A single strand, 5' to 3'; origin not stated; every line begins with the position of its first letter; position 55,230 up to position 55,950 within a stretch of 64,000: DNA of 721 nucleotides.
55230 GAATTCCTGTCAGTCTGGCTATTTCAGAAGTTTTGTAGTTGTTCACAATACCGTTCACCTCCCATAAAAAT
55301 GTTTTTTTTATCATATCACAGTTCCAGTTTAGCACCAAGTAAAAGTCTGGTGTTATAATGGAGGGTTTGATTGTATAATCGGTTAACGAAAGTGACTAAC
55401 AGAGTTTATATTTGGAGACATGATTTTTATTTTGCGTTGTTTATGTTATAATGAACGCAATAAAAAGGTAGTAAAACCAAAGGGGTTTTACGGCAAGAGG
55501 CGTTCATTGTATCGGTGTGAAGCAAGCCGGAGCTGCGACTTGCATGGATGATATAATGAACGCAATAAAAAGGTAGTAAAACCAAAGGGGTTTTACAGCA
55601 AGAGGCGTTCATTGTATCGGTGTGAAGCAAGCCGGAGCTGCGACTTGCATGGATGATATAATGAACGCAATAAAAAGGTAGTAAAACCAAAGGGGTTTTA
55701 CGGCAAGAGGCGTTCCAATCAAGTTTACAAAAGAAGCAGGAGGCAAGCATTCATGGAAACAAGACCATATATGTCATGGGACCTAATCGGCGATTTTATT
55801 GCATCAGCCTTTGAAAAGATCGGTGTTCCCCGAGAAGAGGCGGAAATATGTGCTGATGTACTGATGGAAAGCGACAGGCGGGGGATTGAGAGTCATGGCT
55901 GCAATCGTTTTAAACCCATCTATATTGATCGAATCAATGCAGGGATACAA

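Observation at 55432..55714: Tandem array (2.6 copies) of a 105-bp structured, promoter-carrying element upstream of an Ldh_2 oxidoreductase gene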

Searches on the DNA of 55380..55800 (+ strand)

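Call 7: search_rna_families(source=window, start=55380, end=55800, threshold=evalue, max_evalue=10, show_alignments=3)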
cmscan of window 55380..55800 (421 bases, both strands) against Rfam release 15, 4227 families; matches with E-value up to 10: 6.
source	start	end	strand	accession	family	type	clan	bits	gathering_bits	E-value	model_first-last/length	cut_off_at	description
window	55540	55601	+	RF01428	snoR128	Gene; snRNA; snoRNA; CD-box;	-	18.2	40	6.4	1-91/91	no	small nucleolar RNA snoR128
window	55645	55706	+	RF01428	snoR128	Gene; snRNA; snoRNA; CD-box;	-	18.2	40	6.4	1-91/91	no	small nucleolar RNA snoR128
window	55437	55481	+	RF01492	rli28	Gene; sRNA;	-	17.5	45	6.5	1-186/186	no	Listeria sRNA rli28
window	55549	55600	-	RF00238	ctRNA_pND324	Gene; antisense;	-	17.5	45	7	1-86/86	no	ctRNA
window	55380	55446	-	RF01496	Afu_182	Gene; sRNA;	-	13.4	65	4.6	1-66/195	3'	A. fumigatus sRNA Afu_182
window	55428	55468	+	RF00168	Lysine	Cis-reg; riboswitch;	-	10.7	30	2.6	30-73/182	no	Lysine riboswitch aptamer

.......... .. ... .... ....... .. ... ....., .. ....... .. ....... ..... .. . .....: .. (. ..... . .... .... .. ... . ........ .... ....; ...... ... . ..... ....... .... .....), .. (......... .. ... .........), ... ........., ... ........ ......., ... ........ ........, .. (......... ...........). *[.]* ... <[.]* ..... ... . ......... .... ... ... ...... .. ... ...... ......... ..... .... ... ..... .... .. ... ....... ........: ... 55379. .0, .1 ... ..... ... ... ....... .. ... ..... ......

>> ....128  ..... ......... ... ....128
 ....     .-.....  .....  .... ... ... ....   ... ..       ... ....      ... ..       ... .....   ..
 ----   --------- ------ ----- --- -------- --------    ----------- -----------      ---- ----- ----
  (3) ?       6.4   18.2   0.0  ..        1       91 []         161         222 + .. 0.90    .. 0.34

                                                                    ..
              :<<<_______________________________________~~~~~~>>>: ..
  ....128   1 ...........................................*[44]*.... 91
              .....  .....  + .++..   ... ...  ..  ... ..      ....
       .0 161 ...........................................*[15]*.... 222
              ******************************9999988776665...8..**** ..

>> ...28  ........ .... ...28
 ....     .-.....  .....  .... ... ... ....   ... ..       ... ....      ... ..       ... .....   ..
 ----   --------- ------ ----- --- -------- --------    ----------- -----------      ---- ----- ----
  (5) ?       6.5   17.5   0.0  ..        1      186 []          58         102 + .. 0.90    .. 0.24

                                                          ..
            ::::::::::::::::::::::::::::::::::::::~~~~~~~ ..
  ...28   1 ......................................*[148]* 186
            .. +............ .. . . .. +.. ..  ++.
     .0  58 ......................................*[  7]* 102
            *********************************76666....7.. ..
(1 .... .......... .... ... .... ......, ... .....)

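Call 30: build_rna_model(alignment_id=A1, structure=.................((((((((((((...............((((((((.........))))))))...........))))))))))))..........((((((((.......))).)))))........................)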
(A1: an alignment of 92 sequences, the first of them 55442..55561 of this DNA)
Model R1 built from alignment A1 (92 sequences, 150 columns); structure: as given.
model positions 120; base pairs 28; branch points 1; effective number of sequences 2.14; information 0.59 bits per position. Calibrated on 0.2 Mb of random sequence (short: E-values are rough).
structure used (alignment columns):
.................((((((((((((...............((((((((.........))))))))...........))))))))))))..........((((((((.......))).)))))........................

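Call 31: search_with_rna_model(model_id=R1, source=window, filters=off, max_evalue=5, show_alignments=6)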
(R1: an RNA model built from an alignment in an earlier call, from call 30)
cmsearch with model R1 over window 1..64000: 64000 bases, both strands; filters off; matches with E-value up to 5: 12.
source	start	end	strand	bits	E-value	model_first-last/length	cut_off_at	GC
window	55438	55561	+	104.9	2.5e-19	1-120/120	no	0.41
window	37348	37468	-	102.4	8.3e-19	1-120/120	no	0.39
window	55563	55666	+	54.8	6.1e-09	9-120/120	no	0.43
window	55502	55625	-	36.6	3.6e-05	1-120/120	no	0.44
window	33422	33538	-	25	0.0094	1-120/120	no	0.33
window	33456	33582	+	20.6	0.077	1-120/120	no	0.31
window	37389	37513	+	18.4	0.21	1-120/120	no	0.37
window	4379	4477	+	13.3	2.4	1-120/120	no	0.29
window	35380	35468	+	13.1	2.8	1-120/120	no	0.34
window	17700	17816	+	12.7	3.3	1-120/120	no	0.37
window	27810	27924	-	12.4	3.8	1-120/120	no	0.36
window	28384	28486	+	12.4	3.8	1-120/120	no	0.38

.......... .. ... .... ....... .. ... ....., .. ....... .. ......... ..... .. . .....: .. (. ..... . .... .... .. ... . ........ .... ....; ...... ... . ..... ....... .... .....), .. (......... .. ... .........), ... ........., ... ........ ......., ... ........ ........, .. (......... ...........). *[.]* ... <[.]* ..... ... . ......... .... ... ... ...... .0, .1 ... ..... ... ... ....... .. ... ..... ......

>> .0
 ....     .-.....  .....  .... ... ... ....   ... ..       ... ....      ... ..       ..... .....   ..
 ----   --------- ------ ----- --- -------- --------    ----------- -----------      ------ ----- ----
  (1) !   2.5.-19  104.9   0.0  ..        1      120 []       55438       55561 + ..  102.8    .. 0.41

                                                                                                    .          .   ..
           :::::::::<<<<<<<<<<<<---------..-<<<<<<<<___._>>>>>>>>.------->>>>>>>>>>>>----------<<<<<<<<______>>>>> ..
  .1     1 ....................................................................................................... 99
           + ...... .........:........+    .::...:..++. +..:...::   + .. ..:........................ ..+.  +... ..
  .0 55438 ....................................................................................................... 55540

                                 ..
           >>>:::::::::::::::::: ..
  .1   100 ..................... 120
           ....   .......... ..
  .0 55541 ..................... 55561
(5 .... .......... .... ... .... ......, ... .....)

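Call 37: search_with_rna_model(model_id=R1, sources=[L002, L003, L004, L005, L006, L007, L008, L009, L010, L011, L012, L013, L014, L015, L016, L017, L018, L019, L020, L021, L022, L023, L024, L025, L026, L027, L028, L029, L030, L031, L032, L033, L034, L035, L036, L037, L038, L039, L040, L041, L042, L043, L044, L045, L046, L047, L048, L049, L050, L051, L052, L053, L054, L055, L056, L057, L058, L059, L060, L061, L062, L063, L064, L065, L066, L067, L068, L069, L070, L071, L072, L073, L074, L075, L076, L077, L078, L079, L080, L081, L082, L083, L084, L085, L086, L087, L088, L089, L090, L091, L092, L093, L094, L095, L096, L097, L098, L099, L100, L101], max_evalue=0.01)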
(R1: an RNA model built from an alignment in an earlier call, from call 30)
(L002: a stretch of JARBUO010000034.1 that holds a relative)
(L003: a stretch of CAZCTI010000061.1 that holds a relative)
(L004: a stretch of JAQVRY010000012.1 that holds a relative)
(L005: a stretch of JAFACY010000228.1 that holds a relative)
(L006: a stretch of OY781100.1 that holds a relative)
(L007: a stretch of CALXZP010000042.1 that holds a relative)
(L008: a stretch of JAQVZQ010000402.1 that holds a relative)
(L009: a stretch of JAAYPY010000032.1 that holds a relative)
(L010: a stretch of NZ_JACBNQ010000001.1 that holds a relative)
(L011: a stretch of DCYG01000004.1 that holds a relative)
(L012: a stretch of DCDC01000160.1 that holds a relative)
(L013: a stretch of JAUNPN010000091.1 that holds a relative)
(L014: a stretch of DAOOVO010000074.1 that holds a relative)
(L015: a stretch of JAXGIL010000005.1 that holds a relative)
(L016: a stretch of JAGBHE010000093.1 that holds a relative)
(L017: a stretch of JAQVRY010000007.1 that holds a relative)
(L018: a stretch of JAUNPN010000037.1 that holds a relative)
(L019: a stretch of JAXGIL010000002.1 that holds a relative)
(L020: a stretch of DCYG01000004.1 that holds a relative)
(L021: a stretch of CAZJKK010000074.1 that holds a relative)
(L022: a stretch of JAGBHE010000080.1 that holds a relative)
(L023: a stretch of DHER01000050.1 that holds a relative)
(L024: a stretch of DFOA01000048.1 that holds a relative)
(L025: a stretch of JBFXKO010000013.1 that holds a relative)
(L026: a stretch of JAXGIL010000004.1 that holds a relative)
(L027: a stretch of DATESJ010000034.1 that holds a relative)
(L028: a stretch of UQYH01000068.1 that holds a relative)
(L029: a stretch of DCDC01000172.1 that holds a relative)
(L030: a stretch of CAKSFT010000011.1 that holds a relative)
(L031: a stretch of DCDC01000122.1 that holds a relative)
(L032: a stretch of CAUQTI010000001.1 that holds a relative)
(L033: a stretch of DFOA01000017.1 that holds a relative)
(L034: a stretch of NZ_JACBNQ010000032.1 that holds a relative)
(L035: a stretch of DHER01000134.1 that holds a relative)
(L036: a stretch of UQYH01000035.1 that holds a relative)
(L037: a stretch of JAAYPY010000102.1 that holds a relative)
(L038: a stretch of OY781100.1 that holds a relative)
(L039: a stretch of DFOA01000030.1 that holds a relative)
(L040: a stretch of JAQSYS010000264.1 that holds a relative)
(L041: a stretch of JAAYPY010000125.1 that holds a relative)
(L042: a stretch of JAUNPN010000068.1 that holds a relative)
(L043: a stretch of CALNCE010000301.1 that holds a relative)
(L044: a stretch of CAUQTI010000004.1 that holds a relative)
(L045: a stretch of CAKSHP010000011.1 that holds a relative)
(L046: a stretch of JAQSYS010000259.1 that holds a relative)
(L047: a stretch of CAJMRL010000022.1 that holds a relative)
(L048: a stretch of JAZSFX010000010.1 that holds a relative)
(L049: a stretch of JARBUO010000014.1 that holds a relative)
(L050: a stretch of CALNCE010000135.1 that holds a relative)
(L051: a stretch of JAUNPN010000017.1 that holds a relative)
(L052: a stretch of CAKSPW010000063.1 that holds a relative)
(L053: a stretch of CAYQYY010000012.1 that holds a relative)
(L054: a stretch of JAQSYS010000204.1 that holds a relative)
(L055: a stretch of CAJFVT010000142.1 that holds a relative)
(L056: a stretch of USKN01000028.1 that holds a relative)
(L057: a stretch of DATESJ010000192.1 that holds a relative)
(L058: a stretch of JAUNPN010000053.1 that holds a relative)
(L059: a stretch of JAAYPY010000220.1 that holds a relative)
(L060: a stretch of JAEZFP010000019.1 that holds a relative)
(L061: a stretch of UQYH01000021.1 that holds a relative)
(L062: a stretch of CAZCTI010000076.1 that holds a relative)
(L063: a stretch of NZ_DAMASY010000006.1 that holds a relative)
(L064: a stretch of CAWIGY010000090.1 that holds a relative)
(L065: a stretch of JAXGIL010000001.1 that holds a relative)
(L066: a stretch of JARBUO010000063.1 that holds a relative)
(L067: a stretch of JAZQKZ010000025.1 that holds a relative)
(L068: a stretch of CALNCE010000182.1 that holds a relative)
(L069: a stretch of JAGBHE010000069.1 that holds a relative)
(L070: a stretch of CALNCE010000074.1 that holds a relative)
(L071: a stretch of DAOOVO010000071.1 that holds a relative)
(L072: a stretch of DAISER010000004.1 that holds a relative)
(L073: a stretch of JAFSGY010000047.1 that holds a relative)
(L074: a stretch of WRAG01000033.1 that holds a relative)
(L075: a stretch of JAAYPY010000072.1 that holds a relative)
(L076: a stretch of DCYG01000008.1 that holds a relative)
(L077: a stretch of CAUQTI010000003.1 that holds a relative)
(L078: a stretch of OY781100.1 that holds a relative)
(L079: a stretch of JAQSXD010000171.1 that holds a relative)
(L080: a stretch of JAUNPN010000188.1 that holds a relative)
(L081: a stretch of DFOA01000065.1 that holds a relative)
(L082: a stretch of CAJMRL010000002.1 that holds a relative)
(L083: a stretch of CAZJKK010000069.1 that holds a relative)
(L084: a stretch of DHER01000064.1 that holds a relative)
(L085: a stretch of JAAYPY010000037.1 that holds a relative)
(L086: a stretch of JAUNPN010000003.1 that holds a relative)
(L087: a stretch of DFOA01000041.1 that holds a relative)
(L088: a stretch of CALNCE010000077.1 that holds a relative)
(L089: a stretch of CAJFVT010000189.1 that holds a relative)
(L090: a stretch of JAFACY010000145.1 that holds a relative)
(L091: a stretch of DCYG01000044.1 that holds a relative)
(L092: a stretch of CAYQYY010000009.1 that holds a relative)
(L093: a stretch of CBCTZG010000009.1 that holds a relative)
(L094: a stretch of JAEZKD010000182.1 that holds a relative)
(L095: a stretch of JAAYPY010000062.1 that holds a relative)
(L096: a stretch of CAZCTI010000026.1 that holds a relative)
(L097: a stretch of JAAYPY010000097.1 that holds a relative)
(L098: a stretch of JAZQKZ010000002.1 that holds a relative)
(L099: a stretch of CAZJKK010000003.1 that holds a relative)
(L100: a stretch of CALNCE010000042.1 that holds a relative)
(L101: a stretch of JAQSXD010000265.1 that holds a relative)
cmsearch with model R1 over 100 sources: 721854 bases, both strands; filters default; matches with E-value up to 0.01: 144.
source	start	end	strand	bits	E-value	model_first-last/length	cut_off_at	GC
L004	5935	6053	+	128.5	3.7e-23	1-120/120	no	0.35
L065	7594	7712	+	125.2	1.8e-22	1-120/120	no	0.37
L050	653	770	-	124.8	2.2e-22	1-120/120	no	0.42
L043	3844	3963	+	124.3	2.7e-22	1-120/120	no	0.33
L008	2219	2337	+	124.1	3e-22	1-120/120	no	0.36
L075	7301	7419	-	123.3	4.5e-22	1-120/120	no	0.34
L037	2026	2143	+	123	5.1e-22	1-120/120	no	0.36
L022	1967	2087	+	122.9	5.3e-22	1-120/120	no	0.3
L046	2561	2681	+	122.5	6.3e-22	1-120/120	no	0.28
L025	7795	7915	-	122.5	6.4e-22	1-120/120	no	0.31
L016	6498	6618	+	122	8.1e-22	1-120/120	no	0.31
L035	5286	5407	-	121.6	1e-21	1-120/120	no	0.34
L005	7158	7276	+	121.4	1.1e-21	1-120/120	no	0.33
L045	7453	7571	+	121.3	1.1e-21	1-120/120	no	0.37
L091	3448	3567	+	121.2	1.2e-21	1-120/120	no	0.28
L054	3445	3565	+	121.2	1.2e-21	1-120/120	no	0.32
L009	521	638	+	121.1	1.3e-21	1-120/120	no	0.38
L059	1003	1121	-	120.8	1.5e-21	1-120/120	no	0.34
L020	3879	3998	-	120.3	1.8e-21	1-120/120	no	0.32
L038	445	564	-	120.2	2e-21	1-120/120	no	0.38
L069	4337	4457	-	120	2.2e-21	1-120/120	no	0.31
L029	7122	7240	+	119.8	2.4e-21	1-120/120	no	0.39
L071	4581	4699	+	119.8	2.4e-21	1-120/120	no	0.39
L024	3760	3877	-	119.7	2.5e-21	1-120/120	no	0.31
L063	2269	2388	-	118.9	3.6e-21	1-120/120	no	0.32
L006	7710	7828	-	118.5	4.4e-21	1-120/120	no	0.33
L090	6659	6777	-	118.4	4.7e-21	1-120/120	no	0.3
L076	5283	5401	+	118.3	4.9e-21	1-120/120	no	0.34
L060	2290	2409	+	116.9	9.5e-21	1-120/120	no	0.38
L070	858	978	+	116.9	9.6e-21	1-120/120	no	0.31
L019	1253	1371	+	116.5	1.1e-20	1-120/120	no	0.37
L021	93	214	-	116.5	1.1e-20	1-120/120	no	0.28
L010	2236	2355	+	116.3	1.2e-20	1-120/120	no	0.31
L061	7589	7708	-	116.1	1.4e-20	1-120/120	no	0.36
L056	413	532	-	115.6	1.7e-20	1-120/120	no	0.34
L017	2464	2585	-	115.2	2.1e-20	1-120/120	no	0.3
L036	35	154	+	115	2.3e-20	1-120/120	no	0.38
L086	1689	1806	-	114.6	2.8e-20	1-120/120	no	0.32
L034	1402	1524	-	114.3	3.2e-20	1-120/120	no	0.28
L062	7374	7494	-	113.6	4.6e-20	1-120/120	no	0.27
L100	7560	7676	+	113.5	4.8e-20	1-120/120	no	0.35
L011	5234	5353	+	113.2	5.5e-20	1-120/120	no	0.28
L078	4511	4631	+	113.2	5.6e-20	1-120/120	no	0.39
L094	455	575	-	113.1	5.7e-20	1-120/120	no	0.35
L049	6578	6695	+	112.7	7e-20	1-120/120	no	0.35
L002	934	1051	+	112.7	7.1e-20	1-120/120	no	0.36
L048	1926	2045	+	112.6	7.2e-20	1-120/120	no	0.31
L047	862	979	-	112.5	7.6e-20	1-120/120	no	0.36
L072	304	423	+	112.2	9e-20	1-120/120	no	0.28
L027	6535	6655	+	112.1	9.1e-20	1-120/120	no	0.26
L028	1036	1155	-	111.3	1.4e-19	1-120/120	no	0.39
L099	7229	7347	+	111.1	1.5e-19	1-120/120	no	0.34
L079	2239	2356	+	110.3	2.1e-19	1-120/120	no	0.33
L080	32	150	-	110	2.6e-19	1-120/120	no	0.32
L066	3628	3747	-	109.3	3.6e-19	1-120/120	no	0.41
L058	2651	2768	-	109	4e-19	1-120/120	no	0.32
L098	5609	5725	-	108.6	4.9e-19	1-120/120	no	0.27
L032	3179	3299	-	108.6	4.9e-19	1-120/120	no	0.29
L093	905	1024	-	108.6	5e-19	1-120/120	no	0.31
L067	6113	6230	-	108.4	5.4e-19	1-120/120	no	0.3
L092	5205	5323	-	108.1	6.3e-19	1-120/120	no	0.3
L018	7143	7261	-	107.7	7.5e-19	1-120/120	no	0.29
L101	2769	2890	-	107.4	8.6e-19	1-120/120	no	0.41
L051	4711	4828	-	106.7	1.2e-18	1-120/120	no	0.36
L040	2374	2493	+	106.5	1.4e-18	1-120/120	no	0.29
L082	2374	2494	-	106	1.7e-18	1-120/120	no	0.34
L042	4932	5050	-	103.9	4.6e-18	1-120/120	no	0.31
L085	3876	3995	-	103.1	6.8e-18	1-120/120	no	0.4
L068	3103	3224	-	101.1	1.8e-17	1-120/120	no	0.31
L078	4724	4835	+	101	1.9e-17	10-120/120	no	0.36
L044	6908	7024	-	99.7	3.5e-17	1-120/120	no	0.32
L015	6108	6219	+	99.6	3.6e-17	1-120/120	no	0.35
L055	561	683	+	99.5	3.8e-17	1-120/120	no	0.31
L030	4353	4473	+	98.1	7.4e-17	1-120/120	no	0.33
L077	4326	4442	-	98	7.6e-17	1-120/120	no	0.33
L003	5780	5898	+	95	3.2e-16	1-120/120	no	0.29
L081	5391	5506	+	94.7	3.7e-16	1-120/120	no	0.23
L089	3308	3429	+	94.7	3.8e-16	1-120/120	no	0.38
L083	1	98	+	94.6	3.9e-16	24-120/120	5'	0.33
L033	639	753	+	94.5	4.2e-16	1-120/120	no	0.28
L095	5598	5683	+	89.5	4.6e-15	1-120/120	no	0.33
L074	489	611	-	88.9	5.9e-15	1-120/120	no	0.34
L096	2385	2500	-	87.1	1.4e-14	1-120/120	no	0.32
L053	1669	1758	-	85.1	3.7e-14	1-120/120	no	0.23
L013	71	181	+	79.1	6.6e-13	9-120/120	no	0.31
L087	1842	1950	+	77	1.7e-12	1-120/120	no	0.31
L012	78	224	+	77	1.8e-12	1-120/120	no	0.39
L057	5872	5987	-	77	1.8e-12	1-120/120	no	0.34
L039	2398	2511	-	76.7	2e-12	1-120/120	no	0.27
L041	5816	5929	+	73.3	1e-11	1-120/120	no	0.32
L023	5849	5933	-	72.6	1.5e-11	1-120/120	no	0.29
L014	4593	4741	-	69.5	6.2e-11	1-120/120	no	0.38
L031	6985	7133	+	69.5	6.2e-11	1-120/120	no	0.38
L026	1905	2033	+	68.8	8.8e-11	1-120/120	no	0.29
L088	1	58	+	68.4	1.1e-10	63-120/120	5'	0.4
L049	6789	6886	+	66.6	2.5e-10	10-114/120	no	0.37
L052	1131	1248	-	64.6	6.6e-10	1-120/120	no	0.36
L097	3855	3995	-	53.2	1.5e-07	1-120/120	no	0.35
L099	7288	7406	-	45.4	6.3e-06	1-120/120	no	0.3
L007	1699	1799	+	43.4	1.6e-05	1-120/120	no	0.3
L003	5769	5859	-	42.2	2.8e-05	1-120/120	no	0.24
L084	6115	6235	+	41.7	3.6e-05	1-120/120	no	0.4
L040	2335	2454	-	41.5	4e-05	1-120/120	no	0.32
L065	7581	7671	-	40.4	6.8e-05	1-120/120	no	0.32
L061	7528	7647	+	40.1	7.9e-05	1-120/120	no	0.41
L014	5294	5401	-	39.2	0.00012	1-120/120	no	0.3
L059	1044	1140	+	38.3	0.00018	1-120/120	no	0.3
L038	486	602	+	37.3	0.0003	1-120/120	no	0.28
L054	3434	3525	-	36.8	0.00038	1-120/120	no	0.28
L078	4572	4692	-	36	0.00057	1-120/120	no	0.39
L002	920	1010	-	35.9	0.00059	1-120/120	no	0.32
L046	2542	2641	-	35.6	0.00069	1-120/120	no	0.24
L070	825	937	-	35.1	0.00084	1-120/120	no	0.3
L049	6735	6851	-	34.9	0.00092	1-120/120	no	0.38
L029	7101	7199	-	34.7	0.001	1-120/120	no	0.3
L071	4560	4658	-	34.7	0.001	1-120/120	no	0.3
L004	5888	6012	-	34.7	0.001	1-120/120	no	0.31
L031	6326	6433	+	34.6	0.0011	1-120/120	no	0.29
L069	4379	4472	+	34.6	0.0011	1-120/120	no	0.26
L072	293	384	-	34.4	0.0012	1-120/120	no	0.24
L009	503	598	-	33.5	0.0018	1-120/120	no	0.34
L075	7342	7428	+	33.4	0.0019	1-120/120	no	0.32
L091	3425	3527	-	33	0.0023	1-120/120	no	0.25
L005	7150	7236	-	32.9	0.0024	1-120/120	no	0.26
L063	2309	2419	+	32.8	0.0025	1-120/120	no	0.28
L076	5273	5361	-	32.5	0.0029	1-120/120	no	0.26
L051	4753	4844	+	32.4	0.0031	1-120/120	no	0.29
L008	2190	2296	-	32.3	0.0032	1-120/120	no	0.32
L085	3918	4015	+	32.1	0.0036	1-120/120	no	0.33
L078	4776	4895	-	31.5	0.0048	1-120/120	no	0.33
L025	7835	7934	+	31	0.006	1-120/120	no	0.27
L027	6544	6605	-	31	0.0061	10-70/120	no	0.18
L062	7424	7485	+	31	0.0061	10-70/120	no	0.18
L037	2005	2102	-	30.8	0.0066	1-120/120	no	0.34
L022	1932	2045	-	30.6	0.0073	1-120/120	no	0.27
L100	7545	7637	-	30.6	0.0074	1-120/120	no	0.29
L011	5218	5313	-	30.4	0.0079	1-120/120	no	0.25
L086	1731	1830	+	30.3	0.0086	1-120/120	no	0.27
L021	134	223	+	30.2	0.0089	1-120/120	no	0.27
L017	2505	2608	+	30.1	0.0092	1-120/120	no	0.26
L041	5774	5892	-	30.1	0.0093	1-120/120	no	0.25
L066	3669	3806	+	30.1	0.0093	1-120/120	no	0.32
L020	3919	4063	+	30.1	0.0093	1-120/120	no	0.3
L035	5225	5344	+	29.9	0.01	1-120/120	no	0.38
